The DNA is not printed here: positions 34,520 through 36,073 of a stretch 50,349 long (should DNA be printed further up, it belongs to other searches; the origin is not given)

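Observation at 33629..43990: GC-rich ~10-kb island encoding a translationally coupled, inner-core-like glycan assembly operon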

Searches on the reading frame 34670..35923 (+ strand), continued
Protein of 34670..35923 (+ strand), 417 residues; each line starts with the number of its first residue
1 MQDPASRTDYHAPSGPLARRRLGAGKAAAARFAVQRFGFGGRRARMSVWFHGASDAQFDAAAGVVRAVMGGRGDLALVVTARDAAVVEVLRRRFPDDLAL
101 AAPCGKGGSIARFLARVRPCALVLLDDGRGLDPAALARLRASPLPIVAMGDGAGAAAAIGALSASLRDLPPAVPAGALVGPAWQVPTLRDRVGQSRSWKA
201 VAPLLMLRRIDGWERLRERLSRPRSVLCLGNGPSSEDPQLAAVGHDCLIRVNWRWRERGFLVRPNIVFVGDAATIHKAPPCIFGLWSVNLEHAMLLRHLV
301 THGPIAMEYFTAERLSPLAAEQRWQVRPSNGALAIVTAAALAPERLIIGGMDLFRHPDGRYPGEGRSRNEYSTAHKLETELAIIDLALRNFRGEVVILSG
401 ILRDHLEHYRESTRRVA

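Call 26: search_protein_families(library=pfam, proteins=[L005:5428-8919:+, L006:13447-14940:+, L006:14888-15700:+, L011:13026-14627:+, L009:8703-9860:+, L009:19662-20678:-, L009:3286-5883:-, L004:19981-21183:+, L003:18238-19359:+, L005:18794-20344:+], max_evalue=0.001)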
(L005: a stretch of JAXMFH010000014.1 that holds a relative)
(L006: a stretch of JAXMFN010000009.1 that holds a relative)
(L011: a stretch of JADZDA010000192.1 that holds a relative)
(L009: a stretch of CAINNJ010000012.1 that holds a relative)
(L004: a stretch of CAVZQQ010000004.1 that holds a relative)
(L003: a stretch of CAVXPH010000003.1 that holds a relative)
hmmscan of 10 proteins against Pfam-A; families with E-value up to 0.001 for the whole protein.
L005:5428-8919:+ (1163 aa): 5 families
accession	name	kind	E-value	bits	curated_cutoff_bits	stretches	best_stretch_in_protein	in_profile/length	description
PF07733.18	DNA_pol3_alpha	-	5.4e-86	288.9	23.9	1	365-602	19-260/260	Bacterial DNA polymerase III alpha NTPase domain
PF17657.6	DNA_pol3_finger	-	5e-57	192.3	22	1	605-777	1-165/166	Bacterial DNA polymerase III alpha subunit finger domain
PF14579.12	HHH_6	-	8.3e-20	71.2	25.6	1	851-994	1-89/90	Helix-hairpin-helix motif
PF02811.25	PHP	-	5e-16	59.9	26.4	1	45-154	1-111/164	PHP domain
PF01336.31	tRNA_anti-codon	-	3.9e-08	33.5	27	1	1075-1145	3-72/75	OB-fold nucleic acid binding domain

L006:13447-14940:+ (497 aa): 10 families
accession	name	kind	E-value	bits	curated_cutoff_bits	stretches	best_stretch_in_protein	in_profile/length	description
PF07992.20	Pyr_redox_2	-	3.1e-62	211.1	26.1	1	27-344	1-291/291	Pyridine nucleotide-disulphide oxidoreductase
PF02852.28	Pyr_redox_dim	-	3.5e-32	111.3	25.3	1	364-465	1-103/110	Pyridine nucleotide-disulphide oxidoreductase, dimerisation domain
PF00070.33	Pyr_redox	-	1.3e-19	70.9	22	1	193-263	1-71/82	Pyridine nucleotide-disulphide oxidoreductase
PF13738.12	Pyr_redox_3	-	1.9e-09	37.7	30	1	151-328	122-305/305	Pyridine nucleotide-disulphide oxidoreductase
PF13450.12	NAD_binding_8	-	5.9e-07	30.1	21.9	1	31-64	1-35/68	NAD(P)-binding Rossmann-like domain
PF01134.28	GIDA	-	2.8e-06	27.1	22.1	1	28-90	1-61/391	Glucose inhibited division protein A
PF03486.20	HI0933_like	-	0.00014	21.8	50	0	28-59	2-33/244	HI0933-like protein Rossmann domain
PF02737.24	3HCDH_N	-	0.00057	20.3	22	0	195-246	3-54/180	3-hydroxyacyl-CoA dehydrogenase, NAD binding domain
PF13434.12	Lys_Orn_oxgnase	-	0.00074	19.2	21.3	0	150-228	144-227/339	L-lysine 6-monooxygenase/L-ornithine 5-monooxygenase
PF12831.13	FAD_oxidored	-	0.00084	19.2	27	1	28-62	1-36/416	FAD dependent oxidoreductase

L006:14888-15700:+ (270 aa): 1 family
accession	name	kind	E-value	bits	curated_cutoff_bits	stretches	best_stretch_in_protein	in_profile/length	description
PF09335.16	VTT_dom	-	1.3e-21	77.8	33.9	1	111-224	4-122/123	VTT domain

L011:13026-14627:+ (533 aa): 7 families
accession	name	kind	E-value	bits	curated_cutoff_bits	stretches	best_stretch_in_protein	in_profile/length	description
PF07992.20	Pyr_redox_2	-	3.7e-58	197.7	26.1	1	63-380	1-291/291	Pyridine nucleotide-disulphide oxidoreductase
PF02852.28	Pyr_redox_dim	-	4.6e-32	110.9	25.3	1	400-501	1-103/110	Pyridine nucleotide-disulphide oxidoreductase, dimerisation domain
PF00070.33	Pyr_redox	-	3.2e-21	76.1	22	1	229-298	1-70/82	Pyridine nucleotide-disulphide oxidoreductase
PF13450.12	NAD_binding_8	-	1.4e-07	32.1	21.9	1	67-101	1-36/68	NAD(P)-binding Rossmann-like domain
PF13738.12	Pyr_redox_3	-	1.6e-07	31.3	30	1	187-364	122-305/305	Pyridine nucleotide-disulphide oxidoreductase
PF01134.28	GIDA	-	3.7e-07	30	22.1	1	64-126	1-61/391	Glucose inhibited division protein A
PF03486.20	HI0933_like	-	3.4e-05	23.9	50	0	64-95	2-33/244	HI0933-like protein Rossmann domain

L009:8703-9860:+ (385 aa): 2 families
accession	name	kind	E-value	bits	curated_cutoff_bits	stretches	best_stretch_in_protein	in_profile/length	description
PF01663.27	Phosphodiest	-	4e-35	122.4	23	1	28-260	1-231/342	Type I phosphodiesterase / nucleotide pyrophosphatase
PF01676.23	Metalloenzyme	-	6.9e-06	26.2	24.3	1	187-273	138-222/252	Metalloenzyme superfamily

L009:19662-20678:- (338 aa): 3 families
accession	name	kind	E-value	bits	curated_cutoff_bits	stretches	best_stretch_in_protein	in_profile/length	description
PF00535.33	Glycos_transf_2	-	6.5e-34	117.7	23.3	1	23-181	1-165/168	Glycosyl transferase family 2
PF10111.15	Glyco_tranf_2_2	-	1.8e-14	54.3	27.3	1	33-218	13-214/276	Glycosyltransferase like family 2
PF13641.12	Glyco_tranf_2_3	-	2e-11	44.8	27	1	20-202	1-194/230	Glycosyltransferase like family 2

L009:3286-5883:- (865 aa): 1 family
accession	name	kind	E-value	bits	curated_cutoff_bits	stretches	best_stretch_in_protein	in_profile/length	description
PF00343.26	Phosphorylase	-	9.8e-298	989.8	27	1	152-859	3-713/713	Carbohydrate phosphorylase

L004:19981-21183:+ (400 aa): 1 family
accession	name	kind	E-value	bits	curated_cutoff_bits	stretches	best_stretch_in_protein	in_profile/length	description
PF24785.1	RXYLT1_C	-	0.00035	20.5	27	1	282-322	66-106/187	RXYLT1 C-terminal domain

L003:18238-19359:+ (373 aa): 1 family
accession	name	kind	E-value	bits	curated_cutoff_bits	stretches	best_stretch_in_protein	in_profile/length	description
PF01075.23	Glyco_transf_9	-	3.9e-25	89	22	1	88-330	1-224/247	Glycosyltransferase family 9 (heptosyltransferase)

L005:18794-20344:+ (516 aa): 9 families
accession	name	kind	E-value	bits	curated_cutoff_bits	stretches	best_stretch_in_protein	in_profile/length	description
PF07992.20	Pyr_redox_2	-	5.2e-65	220.2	26.1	1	46-363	1-291/291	Pyridine nucleotide-disulphide oxidoreductase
PF02852.28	Pyr_redox_dim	-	8.6e-32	110.1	25.3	1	383-490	1-109/110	Pyridine nucleotide-disulphide oxidoreductase, dimerisation domain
PF00070.33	Pyr_redox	-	1.2e-24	87.1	22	1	212-288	1-79/82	Pyridine nucleotide-disulphide oxidoreductase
PF13738.12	Pyr_redox_3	-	3.3e-10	40.1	30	1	168-347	120-305/305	Pyridine nucleotide-disulphide oxidoreductase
PF01134.28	GIDA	-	1.1e-08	35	22.1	1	47-108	1-60/391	Glucose inhibited division protein A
PF03486.20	HI0933_like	-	2.2e-07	31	50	0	47-78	2-33/244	HI0933-like protein Rossmann domain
PF13450.12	NAD_binding_8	-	3.1e-06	27.8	21.9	0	50-83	1-35/68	NAD(P)-binding Rossmann-like domain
PF01266.30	DAO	-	9.8e-05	22.5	27.9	1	47-80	1-35/353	FAD dependent oxidoreductase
PF01262.27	AlaDh_PNT_C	-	0.00051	20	23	0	212-259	30-78/214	Alanine dehydrogenase/PNT, C-terminal domain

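Call 29: search_protein_families(library=ncbifam, proteins=[L004:19981-21183:+, L002:6498-8120:+, L002:8354-8953:-, L003:8022-8792:+, L004:5951-7150:-], max_evalue=0.00001)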
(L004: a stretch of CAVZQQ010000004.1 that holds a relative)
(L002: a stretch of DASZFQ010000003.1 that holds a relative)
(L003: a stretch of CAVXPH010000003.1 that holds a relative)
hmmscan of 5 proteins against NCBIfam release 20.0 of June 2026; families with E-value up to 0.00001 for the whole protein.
L004:19981-21183:+ (400 aa): 0 families

L002:6498-8120:+ (540 aa): 17 families
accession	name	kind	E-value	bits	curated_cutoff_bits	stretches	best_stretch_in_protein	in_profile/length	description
NF005546.0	PRK07208.1-2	equivalog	4.1e-222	738.4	418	1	14-535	3-525/527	hypothetical protein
NF005548.0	PRK07208.1-4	equivalog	1.8e-162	541.3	389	2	125-538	78-474/488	hypothetical protein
NF005549.0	PRK07208.1-5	equivalog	1.3e-154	515.7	587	1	15-534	4-533/534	hypothetical protein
NF005545.0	PRK07208.1-1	equivalog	3.8e-143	477.5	451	2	128-536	85-484/504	hypothetical protein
NF005547.0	PRK07208.1-3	equivalog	2.5e-89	300.1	380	2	127-535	81-461/465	hypothetical protein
NF005560.0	PRK07233.1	equivalog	6.3e-27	94.5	252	2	18-85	3-69/435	hypothetical protein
TIGR03467.1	HpnE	equivalog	7.6e-12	45.3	283.05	1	19-106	2-91/430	hydroxysqualene dehydroxylase HpnE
NF008841.0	PRK11883.1-1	equivalog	2.8e-10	39.7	517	1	16-85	4-75/453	protoporphyrinogen oxidase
TIGR02734.1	crtI_fam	subfamily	1.2e-09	37.4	238.1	1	18-68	1-50/504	phytoene desaturase family protein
TIGR02733.1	desat_CrtD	equivalog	1.4e-09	37.2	549.7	0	17-69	3-54/492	C-3',4' desaturase CrtD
TIGR00562.1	proto_IX_ox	equivalog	1.2e-06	27.4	97.85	1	15-81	2-69/470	protoporphyrinogen oxidase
NF045637.1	carotdesatCrtDProt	equivalog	1.8e-06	26.8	580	0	19-68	2-50/485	1-hydroxycarotenoid 3,4-desaturase CrtD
NF006002.0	PRK08132.1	subfamily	3.5e-06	25.7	416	0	12-62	22-71/552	FAD-dependent oxidoreductase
NF008845.0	PRK11883.1-5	equivalog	4.4e-06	25.2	560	0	14-81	3-75/468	protoporphyrinogen oxidase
NF042421.1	hydcarot_desat_CrtD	equivalog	6e-06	25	500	1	16-72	2-57/487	1-hydroxycarotenoid 3,4-desaturase CrtD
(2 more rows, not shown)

L002:8354-8953:- (199 aa): 0 families

L003:8022-8792:+ (256 aa): 4 families
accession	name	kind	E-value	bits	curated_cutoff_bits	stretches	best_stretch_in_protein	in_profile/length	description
NF008576.0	PRK11534.1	equivalog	6.4e-31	107.8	218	1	47-243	11-211/225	DNA-binding transcriptional regulator CsiR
TIGR03338.1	phnR_burk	equivalog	2e-12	47.2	271.5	1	51-245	19-209/212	phosphonate utilization associated transcriptional regulator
NF003011.0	PRK03837.1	subfamily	3.5e-08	33.3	260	1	49-245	19-229/241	transcriptional regulator NanR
NF007442.0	PRK09990.1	equivalog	1.7e-06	27.7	301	0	41-248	8-234/256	transcriptional regulator GlcC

L004:5951-7150:- (399 aa): 3 families
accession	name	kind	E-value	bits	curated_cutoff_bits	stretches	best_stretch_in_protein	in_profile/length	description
NF033733.1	MFS_ArsK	equivalog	2.8e-62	210.8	400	1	19-391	4-386/388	arsenite efflux MFS transporter ArsK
NF049980.1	SfMCT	equivalog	4.1e-14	52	320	1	32-213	15-196/378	L-lactate MFS transporter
TIGR00890.1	2A0111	subfamily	1.5e-07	30.7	374.85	1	21-200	5-182/377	oxalate/formate antiport family MFS transporter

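Call 30: predict_structure(alignment_id=A1)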
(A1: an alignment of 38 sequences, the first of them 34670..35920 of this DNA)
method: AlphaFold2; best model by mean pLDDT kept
length: 417 residues; sequences in the alignment: 38
mean_pLDDT: 85.8   pTM: 0.83
mean pLDDT of the five models: 85.8, 85.7, 82.1, 80.7, 80.3
residues with pLDDT >= 90: 225; 70-90: 153; 50-70: 11; < 50: 28
segments of 3 or more residues with pLDDT < 50: 1-23, 174-178
pLDDT, mean of each block of 10 residues (from residue 1): 28 31 70 92 92 92 86 88 93 89 92 95 91 93 89 74 83 54 82 89 92 98 97 86 94 87 94 89 92 90 93 93 85 97 96 83 78 82 95 94 95 90
secondary structure, 60 per line:
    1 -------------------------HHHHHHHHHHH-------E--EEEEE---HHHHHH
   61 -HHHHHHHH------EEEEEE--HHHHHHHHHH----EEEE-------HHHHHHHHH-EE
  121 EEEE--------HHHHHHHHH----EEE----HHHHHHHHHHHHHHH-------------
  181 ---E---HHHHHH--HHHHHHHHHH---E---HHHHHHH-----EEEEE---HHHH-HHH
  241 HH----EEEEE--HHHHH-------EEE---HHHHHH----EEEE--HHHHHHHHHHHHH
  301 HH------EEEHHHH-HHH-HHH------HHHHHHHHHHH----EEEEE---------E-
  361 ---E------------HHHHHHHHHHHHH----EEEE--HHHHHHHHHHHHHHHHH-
elements in order: H26-36 E47-51 H55-60 H62-69 E76-81 H84-93 E98-101 H109-117 E119-124 H133-141 E146-148 H153-167 H188-193 H196-205 H213-219 E225-229 H233-236 H238-242 E247-251 H254-258 E266-268 H272-277 E282-285 H288-302 E309-311 H312-315 H330-340 E345-349 H377-389 E394-397 H400-416
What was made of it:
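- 34670..35923 (+): G1, a two-domain protein: a WaaA (GT30) N-domain remnant (aa 35-147, about nt 34772-35110) plus a CstII/GT42-fold domain (aa 205-417, about nt 35282-35920). AlphaFold2 model with pLDDT 85.8 and pTM 0.83 (call 30).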

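Call 33: fold_search(model_id=the predicted structure, library=pdb)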
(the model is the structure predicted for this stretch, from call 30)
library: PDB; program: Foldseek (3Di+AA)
matches with E <= 10: 911; with E <= 0.001: 12
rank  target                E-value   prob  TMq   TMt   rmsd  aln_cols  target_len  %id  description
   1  2x62_B                2.5e-05  1.00  0.33  0.50   5.0       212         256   14  CRYSTAL STRUCTURE OF THE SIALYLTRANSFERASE CST-II Y81F IN COMPLEX WITH CMP (released 2011-02-23)
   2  1ro8_A                6.3e-05  1.00  0.31  0.49   5.2       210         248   15  Structural analysis of the sialyltransferase CstII from Campylobacter jejuni in complex with a substrate analogue, cyt (released 2004-02-03)
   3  1ro7_C                9.9e-05  1.00  0.31  0.49   5.1       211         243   15  Structural analysis of the sialyltransferase CstII from Campylobacter jejuni in complex with a substrate analogue, CMP (released 2004-02-03)
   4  2p2v                  1.1e-04  1.00  0.35  0.51   4.7       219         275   17  Crystal structure analysis of monofunctional alpha-2,3-sialyltransferase Cst-I from Campylobacter jejuni (released 2007-07-10)
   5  2p56                  1.1e-04  1.00  0.31  0.48   6.6       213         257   16  Crystal structure of alpha-2,3-sialyltransferase from Campylobacter jejuni in apo form (released 2007-07-10)
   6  1ro7_D                1.1e-04  1.00  0.30  0.48   6.3       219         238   14  Structural analysis of the sialyltransferase CstII from Campylobacter jejuni in complex with a substrate analogue, CMP (released 2004-02-03)
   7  1ro7_B                1.8e-04  1.00  0.32  0.51   6.2       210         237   14  Structural analysis of the sialyltransferase CstII from Campylobacter jejuni in complex with a substrate analogue, CMP (released 2004-02-03)
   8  2x63                  2.3e-04  1.00  0.33  0.49   5.2       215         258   14  Crystal structure of the sialyltransferase CST-II N51A in complex with CMP (released 2011-02-23)
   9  2x61_A                2.3e-04  1.00  0.30  0.48   5.5       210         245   14  Crystal structure of the sialyltransferase CST-II in complex with trisaccharide acceptor and CMP (released 2011-03-02)
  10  2x61_B                2.5e-04  1.00  0.30  0.48   5.6       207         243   13  Crystal structure of the sialyltransferase CST-II in complex with trisaccharide acceptor and CMP (released 2011-03-02)
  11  9hmy                  3.5e-04  0.97  0.24  0.30  16.5       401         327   12  Structure of Mycobacterium tuberculosis SteA (Rv1697), a cell division regulator (released 2025-07-30)
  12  1ro8_B                5.2e-04  1.00  0.30  0.51   4.6       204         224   14  Structural analysis of the sialyltransferase CstII from Campylobacter jejuni in complex with a substrate analogue, cyt (released 2004-02-03)
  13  2x62_A                1.0e-03  1.00  0.32  0.50   5.4       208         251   14  CRYSTAL STRUCTURE OF THE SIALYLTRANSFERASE CST-II Y81F IN COMPLEX WITH CMP (released 2011-02-23)
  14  6apl_E                1.0e-03  1.00  0.32  0.43   7.8       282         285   16  Crystal Structure of human ST6GALNAC2 in complex with CMP (released 2017-12-20)
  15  9hmz_A                1.0e-03  0.95  0.25  0.30  15.8       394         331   16  Structure of Corynebacterium glutamicum SteA, a cell division regulator (released 2025-07-30)
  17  2xci_B                1.4e-03  0.84  0.23  0.27  19.1       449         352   12  Membrane-embedded monofunctional glycosyltransferase WaaA of Aquifex aeolicus, substrate-free form (released 2011-05-11)
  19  2xci_A                1.9e-03  0.95  0.23  0.27  16.2       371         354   13  Membrane-embedded monofunctional glycosyltransferase WaaA of Aquifex aeolicus, substrate-free form (released 2011-05-11)
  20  2xci_C                2.5e-03  0.85  0.22  0.26  19.0       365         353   12  Membrane-embedded monofunctional glycosyltransferase WaaA of Aquifex aeolicus, substrate-free form (released 2011-05-11)
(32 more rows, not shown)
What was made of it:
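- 34670..35923 (+): Foldseek matches CstII/Cst-I at probability 1.0 and TM(target) about 0.5, and WaaA 2xci (call 33).
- On GT30 Kdo transferase (WaaA/KdtA): Foldseek hits to 2xci (call 33).
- On GT42 sialyltransferases (CstII, Cst-I): The top 10 Foldseek PDB hits are all CstII or Cst-I, with probability 1.0 and TM(target) 0.48-0.51 (call 33), on a model with pLDDT 85.8 (call 30).
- Closest known: Campylobacter jejuni CstII / Cst-I. Same: The fold of the G1 C-domain matches (Foldseek probability 1.0; call 33).
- The model is confident and matches CstII/Cst-I and WaaA (calls 30, 33).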
